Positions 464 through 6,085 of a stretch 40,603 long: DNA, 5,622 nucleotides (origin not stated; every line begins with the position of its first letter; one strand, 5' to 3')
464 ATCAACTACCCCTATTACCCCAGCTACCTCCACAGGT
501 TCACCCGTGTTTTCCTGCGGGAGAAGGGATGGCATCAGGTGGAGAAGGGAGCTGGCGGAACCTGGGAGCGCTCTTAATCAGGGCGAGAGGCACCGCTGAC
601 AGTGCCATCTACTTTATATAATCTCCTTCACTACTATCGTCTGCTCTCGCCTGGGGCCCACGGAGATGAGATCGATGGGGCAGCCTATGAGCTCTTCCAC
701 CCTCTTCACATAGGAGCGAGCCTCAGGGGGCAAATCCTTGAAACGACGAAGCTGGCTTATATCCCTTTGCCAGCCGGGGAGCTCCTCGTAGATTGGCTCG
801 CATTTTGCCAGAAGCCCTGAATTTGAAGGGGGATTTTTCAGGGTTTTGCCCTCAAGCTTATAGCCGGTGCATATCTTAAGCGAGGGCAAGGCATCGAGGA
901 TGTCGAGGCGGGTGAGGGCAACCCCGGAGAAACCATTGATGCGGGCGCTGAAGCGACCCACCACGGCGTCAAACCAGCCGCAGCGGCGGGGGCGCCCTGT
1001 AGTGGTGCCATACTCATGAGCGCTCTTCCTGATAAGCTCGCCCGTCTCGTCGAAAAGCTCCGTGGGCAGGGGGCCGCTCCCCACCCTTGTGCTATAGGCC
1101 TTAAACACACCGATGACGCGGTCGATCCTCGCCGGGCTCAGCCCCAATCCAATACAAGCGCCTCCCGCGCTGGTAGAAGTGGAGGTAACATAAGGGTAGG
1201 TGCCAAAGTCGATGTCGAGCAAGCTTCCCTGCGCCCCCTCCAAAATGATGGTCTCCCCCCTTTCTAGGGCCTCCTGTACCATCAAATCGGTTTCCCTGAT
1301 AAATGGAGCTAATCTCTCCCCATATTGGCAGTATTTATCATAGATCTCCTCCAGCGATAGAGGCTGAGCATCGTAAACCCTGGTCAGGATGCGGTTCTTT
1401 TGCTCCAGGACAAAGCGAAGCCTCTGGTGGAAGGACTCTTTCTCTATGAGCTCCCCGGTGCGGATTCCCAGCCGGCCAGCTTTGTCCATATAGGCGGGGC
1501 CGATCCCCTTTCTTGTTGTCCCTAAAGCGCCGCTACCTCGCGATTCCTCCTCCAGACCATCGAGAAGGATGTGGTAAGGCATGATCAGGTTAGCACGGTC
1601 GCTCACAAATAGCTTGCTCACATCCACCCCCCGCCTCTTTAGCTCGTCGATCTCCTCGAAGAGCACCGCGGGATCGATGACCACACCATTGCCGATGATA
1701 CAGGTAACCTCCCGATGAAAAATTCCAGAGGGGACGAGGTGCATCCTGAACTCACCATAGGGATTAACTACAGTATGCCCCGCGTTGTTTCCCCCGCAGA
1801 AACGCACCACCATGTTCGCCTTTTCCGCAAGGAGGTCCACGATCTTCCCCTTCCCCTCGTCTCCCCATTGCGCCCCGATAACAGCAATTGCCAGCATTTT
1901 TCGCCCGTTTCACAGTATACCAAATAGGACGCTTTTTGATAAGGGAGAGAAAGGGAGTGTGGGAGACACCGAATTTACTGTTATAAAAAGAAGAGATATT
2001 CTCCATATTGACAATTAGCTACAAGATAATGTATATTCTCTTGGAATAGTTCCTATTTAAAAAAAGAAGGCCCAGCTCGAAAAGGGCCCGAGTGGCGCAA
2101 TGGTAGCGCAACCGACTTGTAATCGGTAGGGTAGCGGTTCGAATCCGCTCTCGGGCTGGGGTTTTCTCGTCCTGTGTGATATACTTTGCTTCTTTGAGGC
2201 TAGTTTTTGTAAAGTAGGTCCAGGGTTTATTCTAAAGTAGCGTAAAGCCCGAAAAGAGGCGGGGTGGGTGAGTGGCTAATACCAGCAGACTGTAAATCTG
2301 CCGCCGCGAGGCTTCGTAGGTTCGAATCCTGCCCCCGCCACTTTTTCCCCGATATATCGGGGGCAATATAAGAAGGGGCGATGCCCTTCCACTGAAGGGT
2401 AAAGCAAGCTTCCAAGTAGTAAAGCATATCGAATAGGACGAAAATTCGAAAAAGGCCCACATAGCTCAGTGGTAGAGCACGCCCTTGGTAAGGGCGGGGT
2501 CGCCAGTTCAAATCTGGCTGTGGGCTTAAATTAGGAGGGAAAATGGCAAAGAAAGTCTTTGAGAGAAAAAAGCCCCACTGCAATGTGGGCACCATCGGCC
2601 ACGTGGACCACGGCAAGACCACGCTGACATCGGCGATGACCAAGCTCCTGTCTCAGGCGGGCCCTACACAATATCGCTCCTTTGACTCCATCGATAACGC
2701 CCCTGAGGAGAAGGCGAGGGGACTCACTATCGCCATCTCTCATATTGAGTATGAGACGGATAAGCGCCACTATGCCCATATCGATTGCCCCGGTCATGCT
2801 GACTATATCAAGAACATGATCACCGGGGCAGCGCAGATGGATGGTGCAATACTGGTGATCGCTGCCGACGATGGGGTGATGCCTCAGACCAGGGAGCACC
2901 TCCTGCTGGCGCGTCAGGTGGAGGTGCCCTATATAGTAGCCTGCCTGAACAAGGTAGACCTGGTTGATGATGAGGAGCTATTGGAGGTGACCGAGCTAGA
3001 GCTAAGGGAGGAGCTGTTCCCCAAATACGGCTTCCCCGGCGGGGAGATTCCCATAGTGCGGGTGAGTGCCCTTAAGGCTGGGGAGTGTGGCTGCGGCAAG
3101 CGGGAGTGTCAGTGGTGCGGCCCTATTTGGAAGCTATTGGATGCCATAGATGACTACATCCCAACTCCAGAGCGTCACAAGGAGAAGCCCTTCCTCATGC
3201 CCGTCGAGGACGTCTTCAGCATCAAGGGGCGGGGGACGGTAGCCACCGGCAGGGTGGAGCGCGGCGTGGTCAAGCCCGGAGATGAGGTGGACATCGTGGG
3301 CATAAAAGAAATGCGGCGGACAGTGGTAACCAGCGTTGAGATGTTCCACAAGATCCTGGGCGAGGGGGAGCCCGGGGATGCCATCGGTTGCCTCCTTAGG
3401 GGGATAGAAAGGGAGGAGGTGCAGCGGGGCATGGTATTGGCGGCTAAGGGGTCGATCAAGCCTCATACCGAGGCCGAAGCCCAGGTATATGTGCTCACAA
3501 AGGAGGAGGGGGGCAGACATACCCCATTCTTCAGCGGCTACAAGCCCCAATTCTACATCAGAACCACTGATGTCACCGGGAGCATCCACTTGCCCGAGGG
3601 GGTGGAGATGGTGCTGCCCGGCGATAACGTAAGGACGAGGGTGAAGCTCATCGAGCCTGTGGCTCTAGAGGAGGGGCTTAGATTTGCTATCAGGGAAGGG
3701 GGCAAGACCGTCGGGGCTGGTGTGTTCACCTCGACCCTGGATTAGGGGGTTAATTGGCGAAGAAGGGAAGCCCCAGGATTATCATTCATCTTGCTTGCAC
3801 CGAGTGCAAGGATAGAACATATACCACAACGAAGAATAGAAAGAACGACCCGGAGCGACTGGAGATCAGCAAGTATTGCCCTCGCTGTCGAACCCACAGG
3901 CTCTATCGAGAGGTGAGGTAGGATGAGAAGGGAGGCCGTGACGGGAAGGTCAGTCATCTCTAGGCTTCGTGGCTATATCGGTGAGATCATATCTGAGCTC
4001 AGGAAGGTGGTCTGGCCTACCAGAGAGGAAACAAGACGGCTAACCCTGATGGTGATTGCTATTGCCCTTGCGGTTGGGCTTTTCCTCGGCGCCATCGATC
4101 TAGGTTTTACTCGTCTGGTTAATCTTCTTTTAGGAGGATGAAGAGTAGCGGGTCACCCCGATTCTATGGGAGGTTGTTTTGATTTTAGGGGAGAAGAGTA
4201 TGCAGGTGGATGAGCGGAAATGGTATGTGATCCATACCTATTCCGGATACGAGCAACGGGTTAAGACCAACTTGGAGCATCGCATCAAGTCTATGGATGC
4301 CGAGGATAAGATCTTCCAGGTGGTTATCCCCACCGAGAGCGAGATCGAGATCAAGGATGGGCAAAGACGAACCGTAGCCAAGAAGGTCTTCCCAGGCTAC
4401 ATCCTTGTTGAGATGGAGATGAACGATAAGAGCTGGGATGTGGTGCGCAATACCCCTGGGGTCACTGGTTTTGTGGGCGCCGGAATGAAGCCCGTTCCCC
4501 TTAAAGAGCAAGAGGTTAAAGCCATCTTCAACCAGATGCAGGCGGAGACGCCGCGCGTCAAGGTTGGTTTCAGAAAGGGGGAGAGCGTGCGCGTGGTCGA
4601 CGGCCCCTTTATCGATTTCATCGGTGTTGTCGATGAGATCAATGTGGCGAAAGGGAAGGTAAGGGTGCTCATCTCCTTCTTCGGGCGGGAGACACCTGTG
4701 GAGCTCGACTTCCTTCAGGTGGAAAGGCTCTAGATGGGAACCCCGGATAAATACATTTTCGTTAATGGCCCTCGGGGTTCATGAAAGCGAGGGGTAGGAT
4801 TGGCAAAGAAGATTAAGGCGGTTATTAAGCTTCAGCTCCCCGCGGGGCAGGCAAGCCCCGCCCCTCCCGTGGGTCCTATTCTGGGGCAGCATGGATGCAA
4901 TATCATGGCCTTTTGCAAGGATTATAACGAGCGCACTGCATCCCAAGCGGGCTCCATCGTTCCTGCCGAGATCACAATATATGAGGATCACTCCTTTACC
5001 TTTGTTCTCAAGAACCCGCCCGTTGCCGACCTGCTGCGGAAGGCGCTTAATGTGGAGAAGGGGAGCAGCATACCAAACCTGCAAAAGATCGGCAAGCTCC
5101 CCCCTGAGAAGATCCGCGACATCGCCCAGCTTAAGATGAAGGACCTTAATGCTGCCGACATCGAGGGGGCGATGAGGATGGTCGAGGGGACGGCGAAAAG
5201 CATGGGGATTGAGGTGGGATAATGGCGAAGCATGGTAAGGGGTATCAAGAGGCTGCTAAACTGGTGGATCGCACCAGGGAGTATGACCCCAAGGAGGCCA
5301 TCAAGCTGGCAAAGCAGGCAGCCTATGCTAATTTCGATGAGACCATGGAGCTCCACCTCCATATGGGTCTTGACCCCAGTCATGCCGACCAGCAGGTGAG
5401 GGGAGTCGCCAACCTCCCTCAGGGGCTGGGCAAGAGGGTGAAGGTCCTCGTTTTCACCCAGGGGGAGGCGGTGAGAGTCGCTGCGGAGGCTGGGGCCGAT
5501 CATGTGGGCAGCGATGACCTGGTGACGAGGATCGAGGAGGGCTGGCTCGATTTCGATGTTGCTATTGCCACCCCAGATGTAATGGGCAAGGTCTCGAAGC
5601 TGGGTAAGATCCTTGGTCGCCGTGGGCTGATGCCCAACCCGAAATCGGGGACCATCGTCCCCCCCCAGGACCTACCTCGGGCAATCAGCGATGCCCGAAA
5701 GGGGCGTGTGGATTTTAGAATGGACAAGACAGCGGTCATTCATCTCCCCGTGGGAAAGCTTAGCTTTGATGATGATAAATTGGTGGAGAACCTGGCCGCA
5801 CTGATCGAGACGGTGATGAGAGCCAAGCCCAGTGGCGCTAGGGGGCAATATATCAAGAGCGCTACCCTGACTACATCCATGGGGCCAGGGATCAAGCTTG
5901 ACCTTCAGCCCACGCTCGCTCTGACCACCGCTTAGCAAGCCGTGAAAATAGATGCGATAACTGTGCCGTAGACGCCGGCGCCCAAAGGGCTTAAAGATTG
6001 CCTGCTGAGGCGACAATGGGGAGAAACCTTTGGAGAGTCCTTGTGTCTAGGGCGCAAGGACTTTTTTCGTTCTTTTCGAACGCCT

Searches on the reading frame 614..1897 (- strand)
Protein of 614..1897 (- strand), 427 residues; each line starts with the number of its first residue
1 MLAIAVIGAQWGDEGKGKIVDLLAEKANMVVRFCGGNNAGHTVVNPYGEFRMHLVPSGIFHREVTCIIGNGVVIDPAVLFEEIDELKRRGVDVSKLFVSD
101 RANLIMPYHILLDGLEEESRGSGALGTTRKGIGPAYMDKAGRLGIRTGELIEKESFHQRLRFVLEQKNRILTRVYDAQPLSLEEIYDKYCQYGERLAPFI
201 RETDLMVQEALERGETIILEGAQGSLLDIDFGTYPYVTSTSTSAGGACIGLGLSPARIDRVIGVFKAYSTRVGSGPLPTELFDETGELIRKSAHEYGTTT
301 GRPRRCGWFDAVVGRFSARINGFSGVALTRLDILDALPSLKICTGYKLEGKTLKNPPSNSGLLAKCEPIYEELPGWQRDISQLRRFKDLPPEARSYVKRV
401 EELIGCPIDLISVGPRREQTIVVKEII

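Call 82: search_protein_families(library=pfam, max_evalue=0.00001, proteins=[window:614-1897:-])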
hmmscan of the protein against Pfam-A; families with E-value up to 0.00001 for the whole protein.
window:614-1897:- (427 aa): 1 family
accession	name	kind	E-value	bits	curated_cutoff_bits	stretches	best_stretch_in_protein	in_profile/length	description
PF00709.27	Adenylsucc_synt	-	8.6e-183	608.2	27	1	5-421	1-416/416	Adenylosuccinate synthetase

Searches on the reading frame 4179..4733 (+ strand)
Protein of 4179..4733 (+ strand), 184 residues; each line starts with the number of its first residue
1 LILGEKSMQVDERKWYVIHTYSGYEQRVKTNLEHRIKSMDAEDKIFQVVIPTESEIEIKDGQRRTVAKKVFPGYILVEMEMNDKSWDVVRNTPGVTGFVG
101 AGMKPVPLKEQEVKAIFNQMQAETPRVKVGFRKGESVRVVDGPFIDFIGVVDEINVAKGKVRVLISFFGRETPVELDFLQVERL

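Call 82: search_protein_families(library=pfam, max_evalue=0.00001, proteins=[window:4179-4733:+])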
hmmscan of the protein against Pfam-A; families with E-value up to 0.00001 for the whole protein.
window:4179-4733:+ (184 aa): 1 family
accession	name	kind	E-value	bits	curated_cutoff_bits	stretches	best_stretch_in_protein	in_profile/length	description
PF02357.24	NusG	-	2.9e-32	111.5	22.2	1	14-116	2-92/93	Transcription termination factor nusG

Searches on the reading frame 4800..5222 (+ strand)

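Call 82: search_protein_families(library=pfam, max_evalue=0.00001, proteins=[window:4800-5222:+])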
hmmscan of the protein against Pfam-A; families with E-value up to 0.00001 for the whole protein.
window:4800-5222:+ (140 aa): 2 families
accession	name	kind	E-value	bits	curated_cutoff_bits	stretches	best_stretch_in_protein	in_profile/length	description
PF03946.19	Ribosomal_L11_N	-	3.3e-26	91.2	32.9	1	9-66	1-58/58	Ribosomal protein L11, N-terminal domain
PF00298.24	Ribosomal_L11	-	9.5e-26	90.5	21.4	1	71-139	1-69/69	Ribosomal protein L11, RNA binding domain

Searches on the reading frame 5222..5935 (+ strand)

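Call 82: search_protein_families(library=pfam, max_evalue=0.00001, proteins=[window:5222-5935:+])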
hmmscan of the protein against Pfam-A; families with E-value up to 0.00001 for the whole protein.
window:5222-5935:+ (237 aa): 1 family
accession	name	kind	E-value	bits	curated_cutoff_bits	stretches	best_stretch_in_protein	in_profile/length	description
PF00687.26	Ribosomal_L1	-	1.1e-62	211.5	32.2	1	31-222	2-198/198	Ribosomal protein L1p/L10e family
